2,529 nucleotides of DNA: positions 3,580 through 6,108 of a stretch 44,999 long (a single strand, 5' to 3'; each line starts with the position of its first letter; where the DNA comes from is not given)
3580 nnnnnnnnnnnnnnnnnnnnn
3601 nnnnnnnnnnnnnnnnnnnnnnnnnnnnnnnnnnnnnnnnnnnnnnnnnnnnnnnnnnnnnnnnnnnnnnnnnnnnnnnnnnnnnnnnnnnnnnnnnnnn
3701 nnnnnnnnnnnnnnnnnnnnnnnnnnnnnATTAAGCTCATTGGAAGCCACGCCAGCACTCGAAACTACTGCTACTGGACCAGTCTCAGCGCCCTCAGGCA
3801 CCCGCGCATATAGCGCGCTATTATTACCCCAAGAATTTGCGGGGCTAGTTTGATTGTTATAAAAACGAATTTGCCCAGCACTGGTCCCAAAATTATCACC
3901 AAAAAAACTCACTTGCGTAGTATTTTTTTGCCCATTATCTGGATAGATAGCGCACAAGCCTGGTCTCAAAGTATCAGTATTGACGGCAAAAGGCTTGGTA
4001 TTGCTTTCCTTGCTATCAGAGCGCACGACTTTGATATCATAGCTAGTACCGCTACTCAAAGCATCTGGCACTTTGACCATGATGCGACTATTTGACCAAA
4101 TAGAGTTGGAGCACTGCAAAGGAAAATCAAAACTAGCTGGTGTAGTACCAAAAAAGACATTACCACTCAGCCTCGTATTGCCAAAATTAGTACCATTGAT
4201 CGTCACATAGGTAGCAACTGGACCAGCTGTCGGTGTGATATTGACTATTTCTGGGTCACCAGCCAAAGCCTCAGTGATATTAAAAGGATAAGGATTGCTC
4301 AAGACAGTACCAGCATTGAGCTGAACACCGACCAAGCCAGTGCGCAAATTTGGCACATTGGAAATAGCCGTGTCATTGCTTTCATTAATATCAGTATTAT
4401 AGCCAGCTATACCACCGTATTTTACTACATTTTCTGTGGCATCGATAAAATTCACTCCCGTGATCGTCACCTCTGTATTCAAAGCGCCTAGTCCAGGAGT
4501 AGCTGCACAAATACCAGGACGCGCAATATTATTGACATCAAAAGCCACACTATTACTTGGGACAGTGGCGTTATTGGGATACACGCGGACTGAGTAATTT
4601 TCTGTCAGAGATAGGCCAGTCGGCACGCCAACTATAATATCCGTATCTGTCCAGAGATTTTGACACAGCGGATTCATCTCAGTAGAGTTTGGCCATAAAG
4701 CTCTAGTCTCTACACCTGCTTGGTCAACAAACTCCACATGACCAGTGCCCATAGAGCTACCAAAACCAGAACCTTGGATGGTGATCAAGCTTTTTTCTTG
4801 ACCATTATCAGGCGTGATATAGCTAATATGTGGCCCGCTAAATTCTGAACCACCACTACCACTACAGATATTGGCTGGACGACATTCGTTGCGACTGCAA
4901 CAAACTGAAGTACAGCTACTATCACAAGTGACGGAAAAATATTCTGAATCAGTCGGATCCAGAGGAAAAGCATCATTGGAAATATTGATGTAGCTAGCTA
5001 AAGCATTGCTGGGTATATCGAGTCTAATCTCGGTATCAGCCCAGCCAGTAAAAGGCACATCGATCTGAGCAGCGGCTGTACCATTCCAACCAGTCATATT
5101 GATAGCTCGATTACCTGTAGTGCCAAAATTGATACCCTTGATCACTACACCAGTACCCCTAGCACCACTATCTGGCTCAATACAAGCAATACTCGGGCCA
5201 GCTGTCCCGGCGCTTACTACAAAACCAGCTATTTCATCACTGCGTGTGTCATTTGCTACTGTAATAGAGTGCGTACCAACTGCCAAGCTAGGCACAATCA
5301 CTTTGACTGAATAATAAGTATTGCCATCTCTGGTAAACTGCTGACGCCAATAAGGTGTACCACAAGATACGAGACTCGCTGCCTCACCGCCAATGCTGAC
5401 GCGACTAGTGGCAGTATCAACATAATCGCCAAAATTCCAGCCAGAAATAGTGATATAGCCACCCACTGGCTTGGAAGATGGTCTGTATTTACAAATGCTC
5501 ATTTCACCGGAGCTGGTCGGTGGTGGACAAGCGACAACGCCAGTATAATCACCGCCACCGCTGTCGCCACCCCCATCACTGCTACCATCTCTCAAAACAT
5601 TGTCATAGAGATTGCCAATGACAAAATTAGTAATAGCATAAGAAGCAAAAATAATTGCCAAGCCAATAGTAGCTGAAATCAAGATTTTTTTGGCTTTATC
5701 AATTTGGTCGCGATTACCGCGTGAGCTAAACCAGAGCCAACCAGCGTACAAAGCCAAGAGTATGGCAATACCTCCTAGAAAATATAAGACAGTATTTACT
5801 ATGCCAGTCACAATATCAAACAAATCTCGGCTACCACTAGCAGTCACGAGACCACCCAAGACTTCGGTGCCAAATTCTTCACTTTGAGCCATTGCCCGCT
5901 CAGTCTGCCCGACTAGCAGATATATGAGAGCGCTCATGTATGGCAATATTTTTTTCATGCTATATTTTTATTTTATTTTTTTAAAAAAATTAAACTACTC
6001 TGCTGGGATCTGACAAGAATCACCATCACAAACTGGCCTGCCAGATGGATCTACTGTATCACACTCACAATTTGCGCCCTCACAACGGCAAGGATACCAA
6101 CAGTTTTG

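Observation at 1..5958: The apparently ORF-free first 6 kb is one uninterrupted giant ORF (at least 1986 codons) for a pilin-headed, repeat-rich surface protein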

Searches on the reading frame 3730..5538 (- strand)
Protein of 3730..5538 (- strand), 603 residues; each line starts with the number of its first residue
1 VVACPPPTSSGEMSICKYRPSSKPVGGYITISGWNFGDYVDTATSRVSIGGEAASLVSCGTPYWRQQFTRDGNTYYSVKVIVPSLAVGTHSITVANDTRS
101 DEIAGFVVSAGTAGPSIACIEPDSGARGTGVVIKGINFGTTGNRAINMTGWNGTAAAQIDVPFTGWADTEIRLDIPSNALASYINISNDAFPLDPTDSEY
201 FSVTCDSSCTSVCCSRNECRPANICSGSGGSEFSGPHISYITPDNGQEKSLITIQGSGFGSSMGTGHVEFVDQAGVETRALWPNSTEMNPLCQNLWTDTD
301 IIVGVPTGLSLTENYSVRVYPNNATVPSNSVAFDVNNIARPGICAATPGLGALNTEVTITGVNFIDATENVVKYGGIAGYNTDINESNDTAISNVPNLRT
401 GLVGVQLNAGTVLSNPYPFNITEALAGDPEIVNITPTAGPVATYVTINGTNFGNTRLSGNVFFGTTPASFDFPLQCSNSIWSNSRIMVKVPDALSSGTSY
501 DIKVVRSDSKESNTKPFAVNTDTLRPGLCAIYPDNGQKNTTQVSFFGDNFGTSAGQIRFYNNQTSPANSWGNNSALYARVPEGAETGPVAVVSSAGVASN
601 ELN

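Call 45: search_protein_families(library=pfam, proteins=[window:3730-5538:-], max_evalue=10)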
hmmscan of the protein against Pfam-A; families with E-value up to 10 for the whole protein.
window:3730-5538:- (603 aa): 2 families
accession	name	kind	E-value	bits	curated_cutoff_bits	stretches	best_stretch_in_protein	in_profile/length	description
PF01833.30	TIG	-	6.1e-28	97.1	20.9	5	429-515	1-80/84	IPT/TIG domain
PF17957.7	Big_7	-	9.1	7.4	24.1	1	62-94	43-70/70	Bacterial Ig domain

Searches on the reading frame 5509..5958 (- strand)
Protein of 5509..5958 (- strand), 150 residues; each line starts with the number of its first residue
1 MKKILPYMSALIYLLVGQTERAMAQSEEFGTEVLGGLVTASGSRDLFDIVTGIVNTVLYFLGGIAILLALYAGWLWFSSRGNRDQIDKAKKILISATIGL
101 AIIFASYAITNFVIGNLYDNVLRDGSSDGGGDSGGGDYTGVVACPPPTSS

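Call 3: search_protein_families(library=pfam, proteins=[window:5509-5958:-], max_evalue=1)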
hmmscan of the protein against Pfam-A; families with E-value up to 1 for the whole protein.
window:5509-5958:- (150 aa): 6 families
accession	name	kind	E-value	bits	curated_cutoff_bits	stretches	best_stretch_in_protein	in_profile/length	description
PF18895.5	T4SS_pilin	-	5.4e-06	26.8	26.6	1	46-113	5-71/71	Type IV secretion system pilin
PF20966.2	MASE6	-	0.043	14.3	27.4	1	25-107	3-83/170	MASE6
PF04911.17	ATP-synt_J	-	0.043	13.8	24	1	2-29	8-37/51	ATP synthase j chain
PF24267.1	HVO_1552_C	-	0.044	14.4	27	1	38-76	58-94/98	HVO_1552, C-terminal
PF05545.16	FixQ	-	0.11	12.9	29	1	56-93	8-45/49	Cbb3-type cytochrome oxidase component FixQ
PF04956.18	TrbC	-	0.14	12.8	27.9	1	44-111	35-96/98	TrbC/VIRB2 pilin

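Call 30: find_homologous_proteins(query=window:5569-5958:-, max_evalue=0.001)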
Query window:5569-5958:- (130 aa): 6 proteins with E <= 0.001 among 192 candidates.
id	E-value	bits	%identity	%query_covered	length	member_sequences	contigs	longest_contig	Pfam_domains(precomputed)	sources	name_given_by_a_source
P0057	3.6e-47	177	66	98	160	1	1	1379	PF18895.6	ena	-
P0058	7.7e-33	131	56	95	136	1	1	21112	PF18895.6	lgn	-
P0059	2.2e-31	126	72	68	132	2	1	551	PF18895.6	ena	-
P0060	1.8e-24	104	62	66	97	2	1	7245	-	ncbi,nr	ncbi:MAG: Big 5 protein, partial [Patescibacteria group bacterium]|nr:Big 5 protein [Patescibacteria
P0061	3.9e-14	71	42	94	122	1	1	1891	PF18895.6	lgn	-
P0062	9.8e-11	60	47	56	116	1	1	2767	PF18895.6,PF04956.19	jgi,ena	-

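Call 37: search_solved_structures(query=window:5569-5958:-, max_evalue=10, show_alignments=2)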
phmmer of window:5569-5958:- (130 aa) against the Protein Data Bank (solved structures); distinct sequences matched with E-value up to 10: 2.
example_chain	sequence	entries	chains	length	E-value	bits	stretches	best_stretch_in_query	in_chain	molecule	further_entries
9ot6_C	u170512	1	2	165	0.7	13.3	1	1-56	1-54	EFR3 interfering Nanobody (F3IN)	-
7vfa_D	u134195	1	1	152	1.5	12.2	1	1-60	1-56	NB1A2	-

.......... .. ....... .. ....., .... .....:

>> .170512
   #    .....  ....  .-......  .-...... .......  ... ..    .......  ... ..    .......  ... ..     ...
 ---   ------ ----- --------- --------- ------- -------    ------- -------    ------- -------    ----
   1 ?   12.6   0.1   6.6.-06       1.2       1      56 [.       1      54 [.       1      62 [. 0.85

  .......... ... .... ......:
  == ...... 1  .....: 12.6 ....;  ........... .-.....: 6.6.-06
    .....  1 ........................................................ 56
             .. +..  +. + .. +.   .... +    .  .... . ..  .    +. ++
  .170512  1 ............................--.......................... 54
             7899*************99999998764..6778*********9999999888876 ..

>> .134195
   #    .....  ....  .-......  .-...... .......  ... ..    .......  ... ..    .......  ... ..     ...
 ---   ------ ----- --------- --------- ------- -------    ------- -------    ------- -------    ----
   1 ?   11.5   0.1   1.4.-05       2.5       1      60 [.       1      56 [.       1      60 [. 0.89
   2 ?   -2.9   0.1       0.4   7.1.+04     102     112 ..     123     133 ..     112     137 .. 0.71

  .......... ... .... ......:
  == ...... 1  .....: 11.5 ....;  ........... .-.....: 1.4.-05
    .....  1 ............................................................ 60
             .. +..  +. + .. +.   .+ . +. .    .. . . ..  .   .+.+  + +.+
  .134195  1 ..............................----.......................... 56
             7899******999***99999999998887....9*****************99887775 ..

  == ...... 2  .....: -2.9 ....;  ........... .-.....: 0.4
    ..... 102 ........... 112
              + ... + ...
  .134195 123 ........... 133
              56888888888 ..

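Call 40: search_solved_structures(query=A1, max_evalue=10, show_alignments=3)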
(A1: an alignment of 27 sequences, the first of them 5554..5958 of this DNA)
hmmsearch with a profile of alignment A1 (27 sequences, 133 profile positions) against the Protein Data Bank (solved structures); distinct sequences matched with E-value up to 10: 1.
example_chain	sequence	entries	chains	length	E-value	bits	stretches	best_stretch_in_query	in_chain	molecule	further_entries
9lp2_A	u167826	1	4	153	0.37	13.9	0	80-99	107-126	dAID23.4L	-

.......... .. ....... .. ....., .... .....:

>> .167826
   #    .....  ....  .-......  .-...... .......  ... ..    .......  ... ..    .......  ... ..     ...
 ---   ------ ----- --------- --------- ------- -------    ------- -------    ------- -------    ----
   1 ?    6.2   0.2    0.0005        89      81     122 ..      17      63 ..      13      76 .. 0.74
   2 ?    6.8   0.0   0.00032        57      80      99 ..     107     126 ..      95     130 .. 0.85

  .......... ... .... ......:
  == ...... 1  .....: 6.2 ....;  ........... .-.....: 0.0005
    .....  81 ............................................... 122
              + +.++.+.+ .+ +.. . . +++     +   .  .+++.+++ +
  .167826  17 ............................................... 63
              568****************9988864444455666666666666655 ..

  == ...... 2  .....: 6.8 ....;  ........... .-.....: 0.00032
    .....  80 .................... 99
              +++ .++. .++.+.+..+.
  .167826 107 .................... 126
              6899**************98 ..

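Call 47: predict_structure(alignment_id=A1)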
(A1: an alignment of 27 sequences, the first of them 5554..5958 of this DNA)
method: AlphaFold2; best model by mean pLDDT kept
length: 135 residues; sequences in the alignment: 27
mean_pLDDT: 78.7   pTM: 0.53
mean pLDDT of the five models: 78.7, 76.2, 74.2, 71.6, 71.0
residues with pLDDT >= 90: 41; 70-90: 55; 50-70: 35; < 50: 4
segments of 3 or more residues with pLDDT < 50: 37-39
pLDDT, mean of each block of 10 residues (from residue 1): 80 76 56 52 69 86 92 93 94 93 90 83 66 64
secondary structure, 60 per line:
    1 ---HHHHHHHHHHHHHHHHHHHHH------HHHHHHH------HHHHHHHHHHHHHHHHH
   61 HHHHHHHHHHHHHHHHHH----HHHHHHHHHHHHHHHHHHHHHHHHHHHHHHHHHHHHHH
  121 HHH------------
elements in order: H4-24 H31-37 H44-78 H83-123

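Call 48: search_protein_representatives(alignment_id=A1)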
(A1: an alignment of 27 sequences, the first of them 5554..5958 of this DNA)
Query: 27 sequences, 133 profile positions. Proteins with E-value up to 0.001 (for the whole library): 83952; up to 1e-10: 31958; up to 1e-30: 1430. The best 150 are listed.
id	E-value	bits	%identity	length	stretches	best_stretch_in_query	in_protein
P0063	8.5e-77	271.7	-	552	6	9-123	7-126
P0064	9.3e-72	255.4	-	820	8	53-117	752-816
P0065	2.0e-67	241.4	-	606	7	44-116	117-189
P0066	5.2e-64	230.3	-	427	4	33-118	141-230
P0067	6.0e-63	226.9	-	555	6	2-116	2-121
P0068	1.1e-61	222.7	-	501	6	44-117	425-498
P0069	1.7e-57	209.2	-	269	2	23-123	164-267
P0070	3.5e-57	208.2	-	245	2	6-126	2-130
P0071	3.8e-57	208.1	-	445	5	45-126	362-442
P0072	2.9e-56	205.3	-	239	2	35-126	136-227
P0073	5.1e-55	201.2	-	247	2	10-126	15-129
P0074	8.5e-54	197.3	-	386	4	11-119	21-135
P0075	2.6e-53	195.7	-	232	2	36-125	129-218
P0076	5.6e-53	194.6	-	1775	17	47-117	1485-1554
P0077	5.6e-53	194.6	-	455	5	9-119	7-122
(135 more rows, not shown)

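Call 51: fold_search(model_id=the predicted structure, library=pdb)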
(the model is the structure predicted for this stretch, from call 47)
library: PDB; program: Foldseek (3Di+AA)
matches with E <= 10: 178; with E <= 0.001: 0
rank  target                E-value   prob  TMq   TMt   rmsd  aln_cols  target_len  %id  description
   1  8vc9_F                5.9e-01  0.54  0.36  0.14  25.6       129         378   13  Hybrid response regulator LvrB from Leptospira / phosphorylated REC form (released 2024-12-18)
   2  8vc9_E                6.3e-01  0.69  0.38  0.15  25.9       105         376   11  Hybrid response regulator LvrB from Leptospira / phosphorylated REC form (released 2024-12-18)
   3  8vc9_A                1.1e+00  0.30  0.33  0.13  26.7       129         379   14  Hybrid response regulator LvrB from Leptospira / phosphorylated REC form (released 2024-12-18)
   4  9o85_A                1.1e+00  0.47  0.49  0.18  20.1       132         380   16  Cryo-EM structure of KCa2.2_I/calmodulin channel in complex with rimtuzalcap (released 2025-06-18)
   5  6s1k_E                1.4e+00  0.66  0.50  0.64   6.4       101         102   14  E. coli Core Signaling Unit, carrying QQQQ receptor mutation (released 2020-01-22)
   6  9a65_B                1.4e+00  0.51  0.48  0.11  28.8       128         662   15  Integrative model of YVAQ-MCPB by crosslinking MS and deep learning (released 2024-09-18)
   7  8vc9_B                1.5e+00  0.41  0.37  0.15  25.3       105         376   11  Hybrid response regulator LvrB from Leptospira / phosphorylated REC form (released 2024-12-18)
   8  8tun_H                1.5e+00  0.33  0.31  0.19  23.8       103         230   13  S. thermodepolymerans KpsM-KpsE in Glycolipid 1 state with rigid body fitted KpsT (released 2024-04-17)
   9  5n9j_Z                1.8e+00  0.23  0.37  0.41   6.3       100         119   12  Core Mediator of transcriptional regulation (released 2017-05-17)
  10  8tt3_H                1.9e+00  0.35  0.33  0.19  23.4       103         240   13  S. thermodepolymerans KpsM-KpsE in Glycolipid 2 state with rigid body fitted KpsT (released 2024-04-17)
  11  9a72_A                2.1e+00  0.51  0.53  0.27  26.8       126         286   15  Integrative model of YFMS-CHEW by crosslinking MS and deep learning (released 2024-09-18)
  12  9umg_A                2.7e+00  0.44  0.43  0.53   9.7        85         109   13  Cryo-EM structure of VTC complex(Vtc5/Vtc4/Vtc3/Vtc1) (released 2026-01-21)
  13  3zx6_A                2.9e+00  0.30  0.48  0.24  31.2       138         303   14  Structure of Hamp(AF1503)-Tsr fusion - Hamp (A291V) mutant (released 2012-02-29)
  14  5m4y_A                2.9e+00  0.16  0.43  0.35  11.3       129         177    8  Crystal structure of the Sec3/Sso2 complex at 2.20 angstrom resolution (released 2017-02-08)
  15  4mtx_C                3.1e+00  0.18  0.37  0.47  19.0       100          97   11  Structure of the ERS1 dimerization and histidine phosphotransfer domain from Arabidopsis thaliana (released 2014-10-01)
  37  8dfu_0                4.6e+00  0.28  0.40  0.59   5.2        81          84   10  Cryo-EM structure of conjugation pili from Aeropyrum pernix (released 2023-03-22)
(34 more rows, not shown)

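Call 54: search_protein_families(library=ncbifam, proteins=[window:5554-5958:-], max_evalue=1)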
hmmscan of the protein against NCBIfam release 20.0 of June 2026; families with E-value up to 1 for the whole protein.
window:5554-5958:- (135 aa): 1 family
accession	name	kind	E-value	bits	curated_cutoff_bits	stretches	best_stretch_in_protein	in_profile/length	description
NF045849.1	ICE_MMCAP2_0565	equivalog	7.4e-07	28.8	40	1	46-116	9-79/80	Mbov_0395 family pilin-like conjugal transfer protein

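Call 80: find_encoding_contigs(protein=P0058, flank=10000, max_places=2)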
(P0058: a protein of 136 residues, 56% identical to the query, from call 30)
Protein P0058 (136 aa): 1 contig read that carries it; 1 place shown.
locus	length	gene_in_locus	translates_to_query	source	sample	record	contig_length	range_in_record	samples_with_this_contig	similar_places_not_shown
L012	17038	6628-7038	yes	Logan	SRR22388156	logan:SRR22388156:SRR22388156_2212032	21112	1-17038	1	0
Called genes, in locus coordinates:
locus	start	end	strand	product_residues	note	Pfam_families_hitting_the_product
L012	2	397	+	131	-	?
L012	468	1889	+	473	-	PF01943:Polysacc_synt, PF13440:Polysacc_synt_3, PF01554:MatE (weak)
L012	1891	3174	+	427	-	PF04932:Wzy_C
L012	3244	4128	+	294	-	PF00483:NTP_transferase, PF12804:NTP_transf_3 (weak)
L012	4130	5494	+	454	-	PF01547:SBP_bac_1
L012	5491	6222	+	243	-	PF18895:T4SS_pilin (weak)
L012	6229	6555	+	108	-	PF04956:TrbC (weak), PF18895:T4SS_pilin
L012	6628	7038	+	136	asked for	PF18895:T4SS_pilin (weak)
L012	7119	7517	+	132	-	PF18895:T4SS_pilin (weak)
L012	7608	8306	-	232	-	-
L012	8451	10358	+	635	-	PF09852:DUF2079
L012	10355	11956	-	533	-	-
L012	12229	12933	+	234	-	PF20772:TACO1_YebC_N, PF01709:Transcrip_reg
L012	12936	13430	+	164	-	PF02075:RuvC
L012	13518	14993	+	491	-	PF08323:Glyco_transf_5, PF13439:Glyco_transf_4, PF00534:Glycos_transf_1, PF13692:Glyco_trans_1_4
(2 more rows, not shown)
